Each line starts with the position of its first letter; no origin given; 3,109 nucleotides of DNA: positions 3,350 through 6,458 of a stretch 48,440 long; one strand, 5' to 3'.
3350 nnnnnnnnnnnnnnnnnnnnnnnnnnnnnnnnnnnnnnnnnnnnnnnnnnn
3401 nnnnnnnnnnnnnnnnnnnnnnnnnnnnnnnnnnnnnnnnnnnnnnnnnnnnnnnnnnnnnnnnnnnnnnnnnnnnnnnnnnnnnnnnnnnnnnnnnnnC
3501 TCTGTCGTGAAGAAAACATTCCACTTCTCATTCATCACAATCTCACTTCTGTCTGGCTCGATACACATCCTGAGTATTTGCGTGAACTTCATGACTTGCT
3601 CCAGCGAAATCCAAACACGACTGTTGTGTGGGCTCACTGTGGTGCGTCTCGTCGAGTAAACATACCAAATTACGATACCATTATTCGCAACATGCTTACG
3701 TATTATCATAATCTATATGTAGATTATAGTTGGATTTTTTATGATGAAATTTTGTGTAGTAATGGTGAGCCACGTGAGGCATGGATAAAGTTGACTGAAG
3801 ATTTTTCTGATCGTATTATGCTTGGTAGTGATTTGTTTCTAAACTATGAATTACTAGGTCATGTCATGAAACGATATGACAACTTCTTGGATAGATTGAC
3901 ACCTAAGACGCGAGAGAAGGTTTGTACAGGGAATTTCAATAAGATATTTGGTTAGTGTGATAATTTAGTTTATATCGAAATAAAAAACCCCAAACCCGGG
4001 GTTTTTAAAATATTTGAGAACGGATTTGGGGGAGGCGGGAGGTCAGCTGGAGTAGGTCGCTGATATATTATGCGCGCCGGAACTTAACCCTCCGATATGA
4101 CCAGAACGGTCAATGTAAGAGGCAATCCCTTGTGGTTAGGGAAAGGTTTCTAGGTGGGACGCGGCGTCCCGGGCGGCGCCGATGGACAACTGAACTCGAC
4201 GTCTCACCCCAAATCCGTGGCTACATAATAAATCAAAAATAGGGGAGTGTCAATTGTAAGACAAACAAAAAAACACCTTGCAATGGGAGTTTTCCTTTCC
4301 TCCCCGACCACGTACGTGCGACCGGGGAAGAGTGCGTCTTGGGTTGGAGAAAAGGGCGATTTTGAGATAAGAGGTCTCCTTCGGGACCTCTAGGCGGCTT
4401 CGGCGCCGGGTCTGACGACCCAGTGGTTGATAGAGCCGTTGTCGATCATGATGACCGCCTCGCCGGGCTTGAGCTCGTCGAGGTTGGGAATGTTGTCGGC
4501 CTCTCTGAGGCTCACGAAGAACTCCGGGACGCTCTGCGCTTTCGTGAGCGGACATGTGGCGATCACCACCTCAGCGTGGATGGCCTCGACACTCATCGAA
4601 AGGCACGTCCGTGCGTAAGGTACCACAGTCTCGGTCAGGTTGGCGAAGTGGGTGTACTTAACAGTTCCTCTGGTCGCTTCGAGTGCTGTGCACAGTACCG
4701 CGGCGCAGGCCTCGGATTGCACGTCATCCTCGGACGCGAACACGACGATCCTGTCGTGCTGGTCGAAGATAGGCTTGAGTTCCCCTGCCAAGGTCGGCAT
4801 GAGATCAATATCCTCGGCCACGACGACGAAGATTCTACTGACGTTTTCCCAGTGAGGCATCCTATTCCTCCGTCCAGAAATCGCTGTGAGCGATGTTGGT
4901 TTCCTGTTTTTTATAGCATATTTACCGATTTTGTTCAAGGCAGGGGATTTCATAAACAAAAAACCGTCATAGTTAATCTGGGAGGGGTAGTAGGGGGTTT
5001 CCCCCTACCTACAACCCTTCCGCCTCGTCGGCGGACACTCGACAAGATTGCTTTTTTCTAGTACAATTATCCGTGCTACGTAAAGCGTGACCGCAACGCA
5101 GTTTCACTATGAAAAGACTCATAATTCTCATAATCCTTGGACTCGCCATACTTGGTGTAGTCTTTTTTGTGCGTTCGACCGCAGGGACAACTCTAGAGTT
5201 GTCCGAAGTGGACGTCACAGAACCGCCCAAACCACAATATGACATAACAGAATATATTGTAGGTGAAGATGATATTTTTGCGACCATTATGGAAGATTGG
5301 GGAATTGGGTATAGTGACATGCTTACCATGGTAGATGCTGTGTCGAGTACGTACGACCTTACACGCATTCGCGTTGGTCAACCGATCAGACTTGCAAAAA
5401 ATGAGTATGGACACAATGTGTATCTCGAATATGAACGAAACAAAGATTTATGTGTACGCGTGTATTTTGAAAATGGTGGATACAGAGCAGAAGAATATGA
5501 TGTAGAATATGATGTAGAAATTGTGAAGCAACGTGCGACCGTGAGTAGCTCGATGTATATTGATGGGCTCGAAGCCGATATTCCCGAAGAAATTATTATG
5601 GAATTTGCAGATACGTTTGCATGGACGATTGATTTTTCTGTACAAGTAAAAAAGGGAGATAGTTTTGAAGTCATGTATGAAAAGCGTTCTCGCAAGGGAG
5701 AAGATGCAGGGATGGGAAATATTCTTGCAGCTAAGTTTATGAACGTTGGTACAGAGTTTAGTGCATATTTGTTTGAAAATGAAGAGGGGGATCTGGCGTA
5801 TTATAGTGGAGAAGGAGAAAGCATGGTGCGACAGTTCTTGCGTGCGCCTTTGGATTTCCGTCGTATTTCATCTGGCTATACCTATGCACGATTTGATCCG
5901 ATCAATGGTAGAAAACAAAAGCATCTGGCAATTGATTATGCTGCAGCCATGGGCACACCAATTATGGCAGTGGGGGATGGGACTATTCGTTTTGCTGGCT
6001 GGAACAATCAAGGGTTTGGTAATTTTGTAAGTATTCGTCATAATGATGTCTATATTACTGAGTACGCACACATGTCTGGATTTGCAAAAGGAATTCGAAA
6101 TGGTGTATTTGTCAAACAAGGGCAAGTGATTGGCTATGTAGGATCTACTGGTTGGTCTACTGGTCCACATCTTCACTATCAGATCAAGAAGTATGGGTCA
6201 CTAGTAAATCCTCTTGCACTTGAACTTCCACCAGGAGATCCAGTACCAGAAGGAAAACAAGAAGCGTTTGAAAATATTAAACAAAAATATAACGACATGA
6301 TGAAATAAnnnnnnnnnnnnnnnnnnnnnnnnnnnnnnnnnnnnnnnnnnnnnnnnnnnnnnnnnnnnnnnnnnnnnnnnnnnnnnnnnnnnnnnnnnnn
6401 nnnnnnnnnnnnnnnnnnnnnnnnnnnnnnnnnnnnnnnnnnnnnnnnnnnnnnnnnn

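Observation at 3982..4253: Stand-alone ~200-nt GC-rich structured RNA with consensus promoter and terminator, family not recognisable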

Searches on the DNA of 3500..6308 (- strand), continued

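Call 82: search_rna_families(source=window, start=3975, end=4230, threshold=evalue, max_evalue=10, show_alignments=4)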
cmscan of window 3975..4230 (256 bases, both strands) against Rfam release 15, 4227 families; matches with E-value up to 10: 2.
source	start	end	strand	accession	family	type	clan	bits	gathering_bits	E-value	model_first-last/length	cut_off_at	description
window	3975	4031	-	RF04228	MIR6140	Gene; miRNA;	-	13.2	140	8.7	1-57/165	3'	MIR6140 microRNA precursor family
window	4029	4097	+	RF01124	sR36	Gene; snRNA; snoRNA; CD-box;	-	9.9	55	3.4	1-55/55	no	Small nucleolar RNA sR36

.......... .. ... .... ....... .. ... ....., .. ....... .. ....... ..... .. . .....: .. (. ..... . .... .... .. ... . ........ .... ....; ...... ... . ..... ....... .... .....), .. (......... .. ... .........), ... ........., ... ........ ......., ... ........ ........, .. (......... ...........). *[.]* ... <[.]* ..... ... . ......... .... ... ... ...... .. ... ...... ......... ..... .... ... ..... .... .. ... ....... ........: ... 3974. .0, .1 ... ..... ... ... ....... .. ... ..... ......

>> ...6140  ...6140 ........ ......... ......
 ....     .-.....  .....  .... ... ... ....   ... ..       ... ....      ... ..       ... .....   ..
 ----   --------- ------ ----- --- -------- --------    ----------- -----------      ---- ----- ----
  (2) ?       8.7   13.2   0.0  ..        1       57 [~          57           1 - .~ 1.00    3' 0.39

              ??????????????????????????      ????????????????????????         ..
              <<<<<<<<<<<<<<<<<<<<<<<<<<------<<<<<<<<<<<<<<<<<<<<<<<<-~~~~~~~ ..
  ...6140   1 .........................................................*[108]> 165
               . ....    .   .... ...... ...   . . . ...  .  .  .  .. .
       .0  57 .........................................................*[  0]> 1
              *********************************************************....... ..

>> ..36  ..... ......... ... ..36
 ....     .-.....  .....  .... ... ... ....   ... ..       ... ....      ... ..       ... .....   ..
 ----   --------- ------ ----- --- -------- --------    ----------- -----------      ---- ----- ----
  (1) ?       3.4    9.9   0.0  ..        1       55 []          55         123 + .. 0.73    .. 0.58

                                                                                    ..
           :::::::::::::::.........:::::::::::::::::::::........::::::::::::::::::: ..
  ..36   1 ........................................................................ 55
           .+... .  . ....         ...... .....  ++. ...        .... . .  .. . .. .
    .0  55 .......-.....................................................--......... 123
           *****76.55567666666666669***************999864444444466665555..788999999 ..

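Call 102: search_with_rna_model(model_id=R1, sources=[L058, L060, L061, L062, L055, L056], max_evalue=10)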
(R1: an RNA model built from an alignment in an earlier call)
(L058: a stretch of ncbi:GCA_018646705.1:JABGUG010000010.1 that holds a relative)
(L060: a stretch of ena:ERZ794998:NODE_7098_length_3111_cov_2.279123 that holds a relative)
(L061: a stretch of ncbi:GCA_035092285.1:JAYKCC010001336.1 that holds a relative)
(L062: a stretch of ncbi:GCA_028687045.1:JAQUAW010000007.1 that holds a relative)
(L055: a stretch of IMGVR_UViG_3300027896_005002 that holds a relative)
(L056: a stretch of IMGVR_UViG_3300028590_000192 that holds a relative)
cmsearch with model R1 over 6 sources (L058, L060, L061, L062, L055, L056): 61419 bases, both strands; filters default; matches with E-value up to 10: 1.
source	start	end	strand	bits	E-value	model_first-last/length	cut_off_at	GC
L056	5409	5435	+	4.5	4.9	1-206/206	no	0.63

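Call 117: search_with_rna_model(model_id=R1, sources=[L063, L064, L065, L066, L067, L068, L069, L070, L071, L072, L073, L074, L075, L076], max_evalue=10)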
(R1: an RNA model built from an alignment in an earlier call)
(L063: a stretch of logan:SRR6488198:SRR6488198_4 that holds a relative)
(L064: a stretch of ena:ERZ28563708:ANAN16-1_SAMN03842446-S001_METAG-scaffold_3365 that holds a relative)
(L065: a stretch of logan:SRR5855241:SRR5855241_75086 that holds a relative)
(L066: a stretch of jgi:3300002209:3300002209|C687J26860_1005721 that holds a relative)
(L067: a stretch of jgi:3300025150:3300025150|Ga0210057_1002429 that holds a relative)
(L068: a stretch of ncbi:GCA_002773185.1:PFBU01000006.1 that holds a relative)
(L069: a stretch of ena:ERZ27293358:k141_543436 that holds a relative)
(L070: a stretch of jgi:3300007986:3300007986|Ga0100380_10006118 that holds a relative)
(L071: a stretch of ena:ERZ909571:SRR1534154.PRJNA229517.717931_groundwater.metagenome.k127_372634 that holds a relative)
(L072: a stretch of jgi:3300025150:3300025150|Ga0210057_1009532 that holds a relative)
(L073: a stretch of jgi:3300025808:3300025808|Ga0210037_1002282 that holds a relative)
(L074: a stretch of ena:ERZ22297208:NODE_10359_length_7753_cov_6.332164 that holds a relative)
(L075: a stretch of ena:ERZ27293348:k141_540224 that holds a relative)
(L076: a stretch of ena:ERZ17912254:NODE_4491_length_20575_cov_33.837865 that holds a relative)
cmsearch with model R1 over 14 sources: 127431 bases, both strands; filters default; matches with E-value up to 10: 0.
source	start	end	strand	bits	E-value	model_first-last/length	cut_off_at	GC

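Call 118: search_rna_families(sources=[L062, L063, L067, L061, L059], threshold=gathering)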
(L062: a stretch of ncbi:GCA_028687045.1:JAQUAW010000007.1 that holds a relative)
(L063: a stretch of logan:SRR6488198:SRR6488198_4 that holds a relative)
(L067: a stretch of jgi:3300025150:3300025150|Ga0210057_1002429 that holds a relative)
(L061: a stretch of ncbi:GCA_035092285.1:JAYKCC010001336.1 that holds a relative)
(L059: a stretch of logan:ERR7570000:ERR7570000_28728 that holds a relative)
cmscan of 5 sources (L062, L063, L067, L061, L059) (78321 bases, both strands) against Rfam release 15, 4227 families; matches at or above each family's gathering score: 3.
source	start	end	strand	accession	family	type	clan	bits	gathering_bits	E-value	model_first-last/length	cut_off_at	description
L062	9233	9629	-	RF00028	Intron_gpI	Intron;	-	67.2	50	8.7e-15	1-253/253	no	Group I catalytic intron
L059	9858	9930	+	RF00005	tRNA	Gene; tRNA;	CL00001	66.1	29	4.6e-12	1-71/71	no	tRNA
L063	4473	4809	-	RF00028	Intron_gpI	Intron;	-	58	50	5e-12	1-253/253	no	Group I catalytic intron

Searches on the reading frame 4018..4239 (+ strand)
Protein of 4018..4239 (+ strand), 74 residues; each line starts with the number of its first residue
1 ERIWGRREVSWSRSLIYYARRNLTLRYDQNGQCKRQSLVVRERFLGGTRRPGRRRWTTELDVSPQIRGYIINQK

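Call 92: find_homologous_proteins(query=window:4018-4239:+, max_evalue=1)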
Query seq(74 aa): 1 candidates shared short words with the query, none scored E <= 1.
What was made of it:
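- Tried and rejected: A protein search with the one fully open reading frame across the RNA, meant to catch spurious ORF calls over homologous loci (call 92).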

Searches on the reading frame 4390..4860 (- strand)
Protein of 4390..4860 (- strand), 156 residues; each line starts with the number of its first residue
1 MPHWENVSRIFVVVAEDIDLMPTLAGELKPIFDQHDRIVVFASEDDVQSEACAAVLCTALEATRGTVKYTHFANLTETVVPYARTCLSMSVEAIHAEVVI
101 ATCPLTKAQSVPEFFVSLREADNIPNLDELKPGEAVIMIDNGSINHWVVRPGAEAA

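Call 11: search_protein_families(library=pfam, proteins=[window:4390-4860:-], max_evalue=0.01)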
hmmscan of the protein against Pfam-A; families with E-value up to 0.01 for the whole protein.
window:4390-4860:- (156 aa): 0 families

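Call 12: search_protein_families(library=padloc, proteins=[window:4390-4860:-], max_evalue=0.01)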
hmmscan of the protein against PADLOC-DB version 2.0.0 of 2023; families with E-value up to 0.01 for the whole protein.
window:4390-4860:- (156 aa): 0 families

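Call 13: find_homologous_proteins(query=window:4390-4860:-, max_evalue=0.001)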
Query window:4390-4860:- (156 aa): 1 proteins with E <= 0.001 among 32 candidates.
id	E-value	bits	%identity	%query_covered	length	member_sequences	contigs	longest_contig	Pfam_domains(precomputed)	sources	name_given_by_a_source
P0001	1.4e-97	342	100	100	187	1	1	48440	-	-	-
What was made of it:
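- Tried and rejected: The word-indexed search of 5.8 billion proteins found only ORF156 itself (call 13).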

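Call 17: find_encoding_contigs(protein=P0001, flank=10000, max_places=6)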
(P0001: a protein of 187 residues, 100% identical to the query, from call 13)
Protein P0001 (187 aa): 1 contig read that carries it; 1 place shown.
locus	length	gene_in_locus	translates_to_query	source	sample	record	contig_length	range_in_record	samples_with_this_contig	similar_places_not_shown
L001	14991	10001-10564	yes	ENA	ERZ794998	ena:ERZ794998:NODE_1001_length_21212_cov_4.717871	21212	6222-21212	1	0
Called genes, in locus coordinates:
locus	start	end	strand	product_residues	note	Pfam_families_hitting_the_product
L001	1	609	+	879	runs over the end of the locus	PF02861:Clp_N, PF23569:NBD_SMAX1, PF00004:AAA, PF17871:AAA_lid_9, PF07724:AAA_2, PF00004:AAA, PF07728:AAA_5, PF10431:ClpB_D2-small, +9 more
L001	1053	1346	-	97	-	PF13370:Fer4_13, PF13459:Fer4_15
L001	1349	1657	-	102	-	PF01257:2Fe-2S_thioredx (faint)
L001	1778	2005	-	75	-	PF01541:GIY-YIG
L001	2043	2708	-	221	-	PF01592:NifU_N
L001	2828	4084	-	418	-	PF00266:Aminotran_5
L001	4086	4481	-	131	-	PF02082:Rrf2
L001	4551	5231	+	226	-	PF00970:FAD_binding_6, PF00175:NAD_binding_1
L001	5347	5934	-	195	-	PF13482:RNase_H_2, PF10108:DNA_pol_B_exo2 (faint)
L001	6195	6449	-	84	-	PF12674:Zn_ribbon_2 (weak)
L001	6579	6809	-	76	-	PF00462:Glutaredoxin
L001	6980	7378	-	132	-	-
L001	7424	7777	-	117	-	-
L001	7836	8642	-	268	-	PF02535:Zip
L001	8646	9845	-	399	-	PF19425:Csd3_N2 (weak), PF01551:Peptidase_M23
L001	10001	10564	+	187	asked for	-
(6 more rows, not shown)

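Call 65: predict_structure(protein=window:4390-4860:-)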
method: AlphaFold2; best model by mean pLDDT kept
length: 156 residues; sequences in the alignment: 1
mean_pLDDT: 63.0   pTM: 0.62
mean pLDDT of the five models: 63.0, 59.3, 50.0, 46.9, 40.4
residues with pLDDT >= 90: 0; 70-90: 53; 50-70: 81; < 50: 22
segments of 3 or more residues with pLDDT < 50: 70-75, 89-95, 153-156
pLDDT, mean of each block of 10 residues (from residue 1): 64 66 70 76 71 76 61 49 55 48 56 65 55 75 67 45
secondary structure, 60 per line:
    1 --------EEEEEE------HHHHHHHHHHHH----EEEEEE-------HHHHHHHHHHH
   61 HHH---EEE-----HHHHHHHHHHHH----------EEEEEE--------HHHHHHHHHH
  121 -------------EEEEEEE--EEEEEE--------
elements in order: E9-14 H21-32 E37-42 H50-63 E67-69 H75-86 E97-102 H111-120 E134-140 E143-148

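Call 66: search_protein_representatives(protein=window:4390-4860:-)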
Query: 156 residues. Proteins with E-value up to 0.001 (for the whole library): 2; up to 1e-10: 1; up to 1e-30: 1. The best 2 are listed.
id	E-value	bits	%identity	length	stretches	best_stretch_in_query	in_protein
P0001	4.4e-98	341.6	100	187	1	1-156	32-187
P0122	9.8e-06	42.0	32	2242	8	114-144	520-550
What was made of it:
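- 4390..4860 (-): Neighbouring GC-rich orphan ORF of 156 aa. It is a separate upstream cassette and is not shown to belong to the RNA. No homologue (calls 13, 66).
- Tried and rejected: The full HMMER scan of 1.84 billion representatives found ORF156 itself plus one weak local match: E = 9.8e-06 over query residues 114-144, to a 2,242-aa protein (call 66).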

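Call 70: fold_search(model_id=the predicted structure, library=pdb)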
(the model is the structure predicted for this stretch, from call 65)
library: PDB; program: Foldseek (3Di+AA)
matches with E <= 10: 1316; with E <= 0.001: 0
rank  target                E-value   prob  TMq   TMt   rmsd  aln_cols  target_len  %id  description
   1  7sp7_A                1.1e-03  0.95  0.36  0.15   7.5       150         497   13  Chlorella virus hyaluronan synthase inhibited by UDP (released 2022-04-06)
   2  7sp8_A                3.6e-03  0.85  0.36  0.15   9.3       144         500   15  Chlorella virus Hyaluronan Synthase bound to UDP-GlcNAc (released 2022-04-06)
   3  7sp9_A                6.8e-03  0.82  0.37  0.16   7.6       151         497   14  Chlorella virus Hyaluronan Synthase in the GlcNAc-primed channel-closed state (released 2022-04-06)
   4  7cfu_A                6.8e-03  0.47  0.27  0.25   9.8       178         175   11  Crystal Structure of FMN-dependent Cysteine Decarboxylases SpaF (released 2021-06-30)
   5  5teb_H                9.3e-03  0.60  0.27  0.27  11.1       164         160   11  Crystal Structure of the TIR domain from the Arabidopsis Thaliana disease resistance protein RPP1 (released 2017-02-01)
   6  3juk_D                1.2e-02  0.80  0.35  0.23   9.2       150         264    8  The Crystal Structure of UDP-glucose pyrophosphorylase complexed with UDP-glucose (released 2010-03-31)
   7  6o0w                  1.5e-02  0.63  0.29  0.27  11.1       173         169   12  Crystal structure of the TIR domain from the grapevine disease resistance protein RUN1 in complex with NADP+ and Bis-Tri (released 2019-09-04)
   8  9yq2_A                1.6e-02  0.66  0.35  0.15   7.8       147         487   14  Chlorella virus hyaluronan synthase bound to DDM (released 2025-12-10)
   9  6acs_B                1.9e-02  0.69  0.33  0.26   9.3       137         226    7  poly-cis-prenyltransferase (released 2018-12-19)
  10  5teb_G                2.3e-02  0.51  0.28  0.27  10.5       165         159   10  Crystal Structure of the TIR domain from the Arabidopsis Thaliana disease resistance protein RPP1 (released 2017-02-01)
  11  7s2z_A                2.6e-02  0.63  0.31  0.29  10.5       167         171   12  Crystal structure of the E100A mutant TIR domain from the grapevine disease resistance protein RUN1 bound to NAD (released 2021-10-13)
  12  5ku7_B                2.8e-02  0.54  0.29  0.27  10.0       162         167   12  Crystal structure of the TIR domain from the Muscadinia rotundifolia disease resistance protein RPV1 (released 2017-02-15)
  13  3sgx_A                2.9e-02  0.35  0.28  0.23   9.7       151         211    9  Crystal Structure of E. coli undecaprenyl pyrophosphate synthase in complex with BPH-1100 (released 2012-12-19)
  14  6szg_B                3.3e-02  0.57  0.34  0.28   9.6       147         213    7  Acinetobacter baumannii undecaprenyl pyrophosphate synthase (AB-UppS) in complex with GR839 and GSK513 (released 2020-01-22)
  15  7rx1_B                3.6e-02  0.47  0.29  0.27  11.4       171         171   13  Crystal structure of the TIR domain from the grapevine disease resistance protein RUN1 (released 2021-10-13)
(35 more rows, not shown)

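Call 86: search_protein_families(library=phrogs, proteins=[window:4390-4860:-], max_evalue=0.01)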
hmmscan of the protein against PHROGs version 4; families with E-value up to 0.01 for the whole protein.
window:4390-4860:- (156 aa): 0 families

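Call 87: search_protein_families(library=ncbifam, proteins=[window:4390-4860:-], max_evalue=0.01)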
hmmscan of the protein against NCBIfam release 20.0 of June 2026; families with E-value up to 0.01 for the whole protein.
window:4390-4860:- (156 aa): 0 families
